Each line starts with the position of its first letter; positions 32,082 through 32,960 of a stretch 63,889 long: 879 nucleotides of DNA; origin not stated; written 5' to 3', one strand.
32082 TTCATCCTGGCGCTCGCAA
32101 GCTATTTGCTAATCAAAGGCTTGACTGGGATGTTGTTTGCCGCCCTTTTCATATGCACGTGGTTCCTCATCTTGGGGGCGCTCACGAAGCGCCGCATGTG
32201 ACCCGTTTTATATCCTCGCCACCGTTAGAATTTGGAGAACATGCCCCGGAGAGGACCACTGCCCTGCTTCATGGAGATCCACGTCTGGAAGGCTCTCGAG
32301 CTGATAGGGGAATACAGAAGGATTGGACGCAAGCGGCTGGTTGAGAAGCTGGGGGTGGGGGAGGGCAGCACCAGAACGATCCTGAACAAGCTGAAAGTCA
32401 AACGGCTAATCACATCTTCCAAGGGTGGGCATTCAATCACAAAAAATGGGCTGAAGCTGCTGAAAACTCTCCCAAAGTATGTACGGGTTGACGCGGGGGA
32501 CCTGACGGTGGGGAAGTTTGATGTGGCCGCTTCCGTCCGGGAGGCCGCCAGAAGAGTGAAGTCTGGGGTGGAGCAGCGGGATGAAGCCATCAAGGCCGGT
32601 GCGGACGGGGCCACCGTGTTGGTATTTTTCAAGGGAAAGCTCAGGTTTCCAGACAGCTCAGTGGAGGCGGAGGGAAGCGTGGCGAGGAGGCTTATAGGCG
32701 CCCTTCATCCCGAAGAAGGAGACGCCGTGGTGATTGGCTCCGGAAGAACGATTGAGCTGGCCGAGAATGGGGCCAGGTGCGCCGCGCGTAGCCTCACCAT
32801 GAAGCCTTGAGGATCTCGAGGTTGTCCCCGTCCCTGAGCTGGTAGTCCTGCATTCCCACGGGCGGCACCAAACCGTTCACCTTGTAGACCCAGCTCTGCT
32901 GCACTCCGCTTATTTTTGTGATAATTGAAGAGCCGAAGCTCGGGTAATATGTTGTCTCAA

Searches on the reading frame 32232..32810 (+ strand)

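Call 29: search_protein_families(library=pfam, proteins=[window:32232-32810:+], max_evalue=0.00001)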
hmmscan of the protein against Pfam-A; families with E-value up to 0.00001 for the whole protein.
window:32232-32810:+ (192 aa): 3 families
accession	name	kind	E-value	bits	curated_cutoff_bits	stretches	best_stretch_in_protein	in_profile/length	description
PF14544.11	DUF4443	-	1.8e-25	89.2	27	1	93-188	1-99/100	Domain of unknown function (DUF4443)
PF22167.2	PH0730-like_N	-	1.2e-11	45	30.2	1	31-75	16-60/60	PH0730-like, N-terminal domain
PF21715.3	CggR_N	-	1.8e-08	34.4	30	1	21-82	8-69/71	CggR N-terminal DNA binding domain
